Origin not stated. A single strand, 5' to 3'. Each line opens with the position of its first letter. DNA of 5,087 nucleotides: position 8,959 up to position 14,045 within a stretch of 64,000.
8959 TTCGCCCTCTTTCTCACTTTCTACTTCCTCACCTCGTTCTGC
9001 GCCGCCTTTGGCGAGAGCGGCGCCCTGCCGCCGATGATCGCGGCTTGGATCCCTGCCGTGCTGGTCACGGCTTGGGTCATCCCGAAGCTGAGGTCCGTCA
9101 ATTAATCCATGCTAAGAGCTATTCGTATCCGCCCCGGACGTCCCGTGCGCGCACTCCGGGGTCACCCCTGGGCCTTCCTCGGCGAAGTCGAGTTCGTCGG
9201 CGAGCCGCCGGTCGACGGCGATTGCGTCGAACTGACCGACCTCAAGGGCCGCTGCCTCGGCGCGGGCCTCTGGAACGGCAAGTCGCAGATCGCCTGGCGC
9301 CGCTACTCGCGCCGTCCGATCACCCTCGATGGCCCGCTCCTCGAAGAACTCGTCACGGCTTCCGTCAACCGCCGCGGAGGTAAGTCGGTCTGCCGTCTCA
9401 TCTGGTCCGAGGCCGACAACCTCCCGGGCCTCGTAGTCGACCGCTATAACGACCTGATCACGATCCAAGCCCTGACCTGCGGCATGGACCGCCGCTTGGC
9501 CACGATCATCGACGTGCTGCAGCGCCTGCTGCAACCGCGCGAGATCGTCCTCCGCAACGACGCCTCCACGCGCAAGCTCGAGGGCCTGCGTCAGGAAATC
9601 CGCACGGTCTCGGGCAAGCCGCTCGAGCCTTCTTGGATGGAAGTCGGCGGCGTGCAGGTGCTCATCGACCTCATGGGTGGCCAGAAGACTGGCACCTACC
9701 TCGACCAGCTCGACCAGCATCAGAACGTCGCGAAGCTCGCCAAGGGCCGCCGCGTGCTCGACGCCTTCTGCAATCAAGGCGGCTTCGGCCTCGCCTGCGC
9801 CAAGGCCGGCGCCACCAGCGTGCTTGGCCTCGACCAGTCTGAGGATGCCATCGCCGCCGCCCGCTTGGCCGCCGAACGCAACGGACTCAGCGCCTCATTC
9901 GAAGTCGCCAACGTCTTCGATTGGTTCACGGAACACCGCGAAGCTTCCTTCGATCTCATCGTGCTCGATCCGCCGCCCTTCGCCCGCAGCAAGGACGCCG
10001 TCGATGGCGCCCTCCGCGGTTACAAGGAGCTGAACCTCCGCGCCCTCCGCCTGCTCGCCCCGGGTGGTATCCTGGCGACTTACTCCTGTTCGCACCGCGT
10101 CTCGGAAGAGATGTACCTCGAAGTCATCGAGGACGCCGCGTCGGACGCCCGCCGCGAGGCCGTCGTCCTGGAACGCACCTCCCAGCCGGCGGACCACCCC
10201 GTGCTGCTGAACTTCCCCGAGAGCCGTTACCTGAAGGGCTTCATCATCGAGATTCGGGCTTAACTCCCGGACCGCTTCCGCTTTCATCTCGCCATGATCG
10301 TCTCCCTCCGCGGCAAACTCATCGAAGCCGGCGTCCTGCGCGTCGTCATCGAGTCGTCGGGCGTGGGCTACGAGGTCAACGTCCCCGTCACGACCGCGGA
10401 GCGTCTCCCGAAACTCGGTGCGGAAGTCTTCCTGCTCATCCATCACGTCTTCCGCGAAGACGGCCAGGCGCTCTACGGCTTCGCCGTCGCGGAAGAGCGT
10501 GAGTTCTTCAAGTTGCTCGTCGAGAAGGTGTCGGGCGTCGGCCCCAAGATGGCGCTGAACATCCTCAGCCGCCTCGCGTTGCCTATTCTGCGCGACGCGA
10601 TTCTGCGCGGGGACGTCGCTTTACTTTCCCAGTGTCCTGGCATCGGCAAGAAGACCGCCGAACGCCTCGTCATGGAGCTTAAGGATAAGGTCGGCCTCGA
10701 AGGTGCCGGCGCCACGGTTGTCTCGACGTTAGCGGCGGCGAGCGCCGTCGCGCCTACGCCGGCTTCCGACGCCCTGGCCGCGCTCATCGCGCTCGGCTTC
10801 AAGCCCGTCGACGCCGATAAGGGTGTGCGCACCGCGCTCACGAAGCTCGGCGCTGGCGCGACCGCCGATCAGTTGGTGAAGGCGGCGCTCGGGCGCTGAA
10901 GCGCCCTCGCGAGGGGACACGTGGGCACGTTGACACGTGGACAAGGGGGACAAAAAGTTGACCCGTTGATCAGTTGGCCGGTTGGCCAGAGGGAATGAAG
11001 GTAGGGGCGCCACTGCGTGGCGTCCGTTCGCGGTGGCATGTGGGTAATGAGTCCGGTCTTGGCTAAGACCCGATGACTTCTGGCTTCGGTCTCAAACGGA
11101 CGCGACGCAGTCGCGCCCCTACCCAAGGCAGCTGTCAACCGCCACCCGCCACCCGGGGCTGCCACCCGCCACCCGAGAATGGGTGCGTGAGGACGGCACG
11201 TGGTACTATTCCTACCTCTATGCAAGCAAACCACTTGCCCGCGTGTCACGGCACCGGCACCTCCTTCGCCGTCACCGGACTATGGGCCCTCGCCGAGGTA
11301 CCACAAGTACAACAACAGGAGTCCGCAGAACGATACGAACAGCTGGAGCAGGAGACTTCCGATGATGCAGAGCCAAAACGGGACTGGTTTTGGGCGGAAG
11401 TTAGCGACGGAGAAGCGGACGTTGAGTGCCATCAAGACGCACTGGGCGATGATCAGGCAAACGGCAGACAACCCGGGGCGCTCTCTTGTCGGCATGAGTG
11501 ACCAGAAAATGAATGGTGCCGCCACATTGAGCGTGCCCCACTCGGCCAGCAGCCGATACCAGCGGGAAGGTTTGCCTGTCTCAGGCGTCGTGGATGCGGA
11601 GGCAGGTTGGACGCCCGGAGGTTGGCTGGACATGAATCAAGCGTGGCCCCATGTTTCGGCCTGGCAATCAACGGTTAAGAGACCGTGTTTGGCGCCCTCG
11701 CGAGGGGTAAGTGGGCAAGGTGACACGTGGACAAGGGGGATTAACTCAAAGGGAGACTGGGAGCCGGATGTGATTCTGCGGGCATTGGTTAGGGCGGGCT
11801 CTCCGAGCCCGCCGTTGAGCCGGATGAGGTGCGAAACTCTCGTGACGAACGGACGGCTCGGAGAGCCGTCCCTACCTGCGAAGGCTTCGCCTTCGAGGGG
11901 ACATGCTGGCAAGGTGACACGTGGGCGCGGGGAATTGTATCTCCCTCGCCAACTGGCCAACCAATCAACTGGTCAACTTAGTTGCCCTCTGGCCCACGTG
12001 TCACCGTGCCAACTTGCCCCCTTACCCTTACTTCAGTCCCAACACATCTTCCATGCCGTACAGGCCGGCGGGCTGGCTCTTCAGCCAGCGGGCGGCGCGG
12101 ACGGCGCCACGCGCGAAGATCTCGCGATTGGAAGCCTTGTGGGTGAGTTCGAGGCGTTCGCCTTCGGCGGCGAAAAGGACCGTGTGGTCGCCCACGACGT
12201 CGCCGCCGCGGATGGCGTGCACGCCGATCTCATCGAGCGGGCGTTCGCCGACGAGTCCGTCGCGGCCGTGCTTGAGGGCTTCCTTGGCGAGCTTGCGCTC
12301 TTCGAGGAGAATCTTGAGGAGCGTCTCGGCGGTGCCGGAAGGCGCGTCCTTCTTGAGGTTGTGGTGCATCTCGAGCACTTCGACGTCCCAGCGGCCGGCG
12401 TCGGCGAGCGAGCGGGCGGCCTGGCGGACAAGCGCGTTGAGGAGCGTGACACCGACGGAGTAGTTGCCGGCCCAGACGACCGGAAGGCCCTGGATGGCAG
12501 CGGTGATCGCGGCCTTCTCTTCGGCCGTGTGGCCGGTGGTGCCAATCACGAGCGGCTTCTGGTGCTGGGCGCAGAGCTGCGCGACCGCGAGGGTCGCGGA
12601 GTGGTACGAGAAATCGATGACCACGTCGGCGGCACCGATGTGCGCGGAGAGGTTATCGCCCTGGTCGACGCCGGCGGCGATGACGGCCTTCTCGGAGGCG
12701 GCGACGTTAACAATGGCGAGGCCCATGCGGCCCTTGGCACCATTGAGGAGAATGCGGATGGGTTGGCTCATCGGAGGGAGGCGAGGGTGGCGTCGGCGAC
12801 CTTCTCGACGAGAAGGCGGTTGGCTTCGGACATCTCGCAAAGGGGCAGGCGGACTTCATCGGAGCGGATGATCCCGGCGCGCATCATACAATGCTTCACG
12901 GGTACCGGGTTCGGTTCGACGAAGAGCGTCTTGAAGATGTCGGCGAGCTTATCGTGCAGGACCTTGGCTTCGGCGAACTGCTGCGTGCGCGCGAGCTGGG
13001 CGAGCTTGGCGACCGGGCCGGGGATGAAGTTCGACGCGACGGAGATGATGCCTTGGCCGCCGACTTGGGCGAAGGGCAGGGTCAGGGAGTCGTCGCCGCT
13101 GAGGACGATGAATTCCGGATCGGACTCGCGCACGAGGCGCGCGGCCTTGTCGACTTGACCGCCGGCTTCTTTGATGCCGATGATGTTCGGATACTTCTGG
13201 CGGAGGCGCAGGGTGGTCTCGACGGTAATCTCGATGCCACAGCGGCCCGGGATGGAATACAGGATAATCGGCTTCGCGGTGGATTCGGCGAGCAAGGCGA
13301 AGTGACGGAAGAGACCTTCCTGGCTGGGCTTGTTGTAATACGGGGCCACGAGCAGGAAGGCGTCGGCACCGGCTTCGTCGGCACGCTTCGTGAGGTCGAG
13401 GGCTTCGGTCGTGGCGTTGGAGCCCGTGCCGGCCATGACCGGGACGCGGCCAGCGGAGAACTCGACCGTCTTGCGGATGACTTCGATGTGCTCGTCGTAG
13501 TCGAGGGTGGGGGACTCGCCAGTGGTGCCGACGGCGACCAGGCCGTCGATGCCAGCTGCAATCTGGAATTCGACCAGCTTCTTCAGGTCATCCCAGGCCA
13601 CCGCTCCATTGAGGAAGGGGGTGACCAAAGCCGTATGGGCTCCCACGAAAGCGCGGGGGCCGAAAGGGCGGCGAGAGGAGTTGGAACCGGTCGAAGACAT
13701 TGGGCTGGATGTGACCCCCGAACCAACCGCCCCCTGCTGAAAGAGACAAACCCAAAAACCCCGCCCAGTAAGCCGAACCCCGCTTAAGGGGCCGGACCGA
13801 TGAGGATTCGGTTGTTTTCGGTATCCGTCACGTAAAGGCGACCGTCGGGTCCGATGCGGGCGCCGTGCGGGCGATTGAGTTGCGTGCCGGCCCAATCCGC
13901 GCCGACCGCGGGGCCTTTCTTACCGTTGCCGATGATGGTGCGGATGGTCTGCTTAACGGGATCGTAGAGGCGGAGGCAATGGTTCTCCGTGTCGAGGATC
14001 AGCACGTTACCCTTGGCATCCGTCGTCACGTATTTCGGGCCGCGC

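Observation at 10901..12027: Window-wide family of modular intergenic 'words' reassembled in different orders and orientations at 12 loci (BIME-like mosaic)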

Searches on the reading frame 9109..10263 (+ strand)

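Call 6: search_protein_families(library=pfam, proteins=[window:9109-10263:+])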
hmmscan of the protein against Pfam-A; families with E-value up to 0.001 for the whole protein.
window:9109-10263:+ (384 aa): 10 families
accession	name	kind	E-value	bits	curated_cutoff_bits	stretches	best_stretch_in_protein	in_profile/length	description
PF10672.15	Methyltrans_SAM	-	3.3e-15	56.6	27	1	165-346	76-258/286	S-adenosylmethionine-dependent methyltransferase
PF13847.12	Methyltransf_31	-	1.1e-13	51.6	27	1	212-334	3-125/145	Methyltransferase domain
PF17785.7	PUA_3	-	7.5e-13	48.5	22.6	1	5-68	1-64/64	PUA-like domain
PF13649.12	Methyltransf_25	-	1.8e-09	38.6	27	1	216-286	1-70/97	Methyltransferase domain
PF05175.20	MTS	-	5.5e-09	36.3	23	1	212-330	31-144/170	Methyltransferase small domain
PF06325.19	PrmA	-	4e-06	27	22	1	210-285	159-231/296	Ribosomal protein L11 methyltransferase (PrmA)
PF08241.18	Methyltransf_11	-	1.7e-05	25.8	21.2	1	218-286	2-66/95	Methyltransferase domain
PF03602.21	Cons_hypoth95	-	3.3e-05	24.1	24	1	210-295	39-127/182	Conserved hypothetical protein 95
PF08242.18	Methyltransf_12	-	9.7e-05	23.5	30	1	218-286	2-71/98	Methyltransferase domain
PF01728.25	FtsJ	-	0.00012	22.5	24.1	1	198-323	9-136/181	FtsJ-like methyltransferase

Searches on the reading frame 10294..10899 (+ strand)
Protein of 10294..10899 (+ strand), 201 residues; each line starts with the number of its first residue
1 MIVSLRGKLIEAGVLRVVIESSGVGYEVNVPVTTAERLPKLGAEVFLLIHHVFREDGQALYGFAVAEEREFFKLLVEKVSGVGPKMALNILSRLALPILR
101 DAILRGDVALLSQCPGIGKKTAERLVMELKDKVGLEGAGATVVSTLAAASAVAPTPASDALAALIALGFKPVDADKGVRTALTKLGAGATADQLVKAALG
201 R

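Call 6: search_protein_families(library=pfam, proteins=[window:10294-10899:+])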
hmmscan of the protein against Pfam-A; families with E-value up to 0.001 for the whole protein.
window:10294-10899:+ (201 aa): 7 families
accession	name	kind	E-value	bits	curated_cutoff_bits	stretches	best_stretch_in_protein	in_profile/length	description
PF01330.27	RuvA_N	-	1.3e-18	67.3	23.6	1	1-62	1-61/61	RuvA N terminal domain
PF14520.12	HHH_5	-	2.2e-16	60.5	27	1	75-131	3-57/57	Helix-hairpin-helix domain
PF07499.19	RuvA_C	-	2.7e-09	37.8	24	1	157-199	3-43/47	RuvA, C-terminal domain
PF00633.29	HHH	-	3.7e-08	33.3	24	0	107-125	9-27/30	Helix-hairpin-helix motif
PF21176.3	RecR_HhH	-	4.7e-05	23.6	27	0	111-129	8-26/45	RecR, helix-hairpin-helix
PF12836.13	HHH_3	-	0.00054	20.5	27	0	107-126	12-31/65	Helix-hairpin-helix motif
PF02371.22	Transposase_20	-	0.00099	19.9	21.3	0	109-131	2-24/87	Transposase IS116/IS110/IS902 family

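Call 12: find_encoding_contigs(protein=window:10294-10899:+, flank=3000, max_places=6)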
Protein window:10294-10899:+ (201 aa): no gene with exactly this product is on record in the collection.

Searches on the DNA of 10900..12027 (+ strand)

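Call 42: search_dna_similar(query=window:10900-12027:+, collection=plasmids, mode=distant, max_rows=10)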
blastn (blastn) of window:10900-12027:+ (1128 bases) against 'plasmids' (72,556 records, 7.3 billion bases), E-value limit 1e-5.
No match.

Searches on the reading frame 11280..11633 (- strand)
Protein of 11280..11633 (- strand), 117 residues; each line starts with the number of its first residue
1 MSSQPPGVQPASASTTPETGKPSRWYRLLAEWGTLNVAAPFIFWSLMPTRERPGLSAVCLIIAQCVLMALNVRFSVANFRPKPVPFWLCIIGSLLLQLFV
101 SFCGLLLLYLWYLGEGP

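Call 6: search_protein_families(library=pfam, proteins=[window:11280-11633:-])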
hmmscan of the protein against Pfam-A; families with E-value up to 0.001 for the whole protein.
window:11280-11633:- (117 aa): 0 families

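Call 31: search_protein_families(library=pfam, proteins=[window:11280-11633:-], max_evalue=0.01)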
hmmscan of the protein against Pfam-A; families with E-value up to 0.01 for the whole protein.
window:11280-11633:- (117 aa): 0 families

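Call 54: find_homologous_proteins(query=window:11280-11633:-, max_evalue=0.001)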
Query window:11280-11633:- (117 aa): 3 proteins with E <= 0.001 among 23 candidates.
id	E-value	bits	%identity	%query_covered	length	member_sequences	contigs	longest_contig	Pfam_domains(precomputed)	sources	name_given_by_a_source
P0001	4.0e-56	207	79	99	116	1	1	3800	-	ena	-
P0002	3.4e-36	142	96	60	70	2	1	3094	-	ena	-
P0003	4.8e-31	126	83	60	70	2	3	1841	-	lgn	-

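Call 55: find_encoding_contigs(protein=P0001, flank=4000, max_places=3)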
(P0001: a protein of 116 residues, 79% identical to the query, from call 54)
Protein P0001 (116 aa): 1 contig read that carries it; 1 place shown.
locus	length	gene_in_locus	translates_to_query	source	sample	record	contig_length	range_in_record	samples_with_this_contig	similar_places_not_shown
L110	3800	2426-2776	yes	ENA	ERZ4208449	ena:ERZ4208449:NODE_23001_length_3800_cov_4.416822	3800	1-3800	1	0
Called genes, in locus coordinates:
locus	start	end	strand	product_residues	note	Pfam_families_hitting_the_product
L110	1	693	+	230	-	?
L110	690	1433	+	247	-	PF01113:DapB_N, PF05173:DapB_C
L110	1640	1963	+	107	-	-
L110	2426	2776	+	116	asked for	-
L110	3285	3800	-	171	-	?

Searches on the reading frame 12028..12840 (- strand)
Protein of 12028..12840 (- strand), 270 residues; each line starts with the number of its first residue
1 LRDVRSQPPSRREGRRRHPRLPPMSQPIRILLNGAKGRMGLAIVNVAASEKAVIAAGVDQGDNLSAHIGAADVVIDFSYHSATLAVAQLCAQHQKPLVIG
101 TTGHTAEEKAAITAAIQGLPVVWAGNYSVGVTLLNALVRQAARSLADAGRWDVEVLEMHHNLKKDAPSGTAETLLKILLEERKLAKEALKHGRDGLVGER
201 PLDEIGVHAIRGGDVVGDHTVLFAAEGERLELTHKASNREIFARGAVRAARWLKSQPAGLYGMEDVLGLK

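Call 6: search_protein_families(library=pfam, proteins=[window:12028-12840:-])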
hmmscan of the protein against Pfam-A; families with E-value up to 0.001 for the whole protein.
window:12028-12840:- (270 aa): 2 families
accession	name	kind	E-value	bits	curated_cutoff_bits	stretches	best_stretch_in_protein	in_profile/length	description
PF05173.19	DapB_C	-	7.7e-45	152.3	27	1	130-267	1-121/121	Dihydrodipicolinate reductase, C-terminus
PF01113.26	DapB_N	-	4.6e-23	82.1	25.6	1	28-127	1-124/124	Dihydrodipicolinate reductase, N-terminus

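Call 9: find_encoding_contigs(protein=window:12028-12840:-, flank=3000, max_places=6)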
Protein window:12028-12840:- (270 aa): no gene with exactly this product is on record in the collection.

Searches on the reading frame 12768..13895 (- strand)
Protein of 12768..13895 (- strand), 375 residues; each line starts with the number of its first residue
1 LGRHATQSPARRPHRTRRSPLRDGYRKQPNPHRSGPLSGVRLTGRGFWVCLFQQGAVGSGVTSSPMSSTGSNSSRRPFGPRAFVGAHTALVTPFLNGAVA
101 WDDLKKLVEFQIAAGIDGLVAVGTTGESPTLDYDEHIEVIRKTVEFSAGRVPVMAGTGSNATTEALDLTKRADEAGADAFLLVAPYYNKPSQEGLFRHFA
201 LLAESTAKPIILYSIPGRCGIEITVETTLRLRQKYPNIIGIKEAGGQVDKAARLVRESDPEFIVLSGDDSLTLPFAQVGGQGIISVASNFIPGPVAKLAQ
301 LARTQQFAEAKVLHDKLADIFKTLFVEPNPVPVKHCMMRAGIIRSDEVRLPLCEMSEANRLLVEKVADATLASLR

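Call 6: search_protein_families(library=pfam, proteins=[window:12768-13895:-])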
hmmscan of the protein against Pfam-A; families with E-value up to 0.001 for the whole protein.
window:12768-13895:- (375 aa): 1 family
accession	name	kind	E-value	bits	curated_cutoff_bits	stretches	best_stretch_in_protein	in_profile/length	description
PF00701.28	DHDPS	-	2.4e-89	299.3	22.1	1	83-367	2-286/289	Dihydrodipicolinate synthetase family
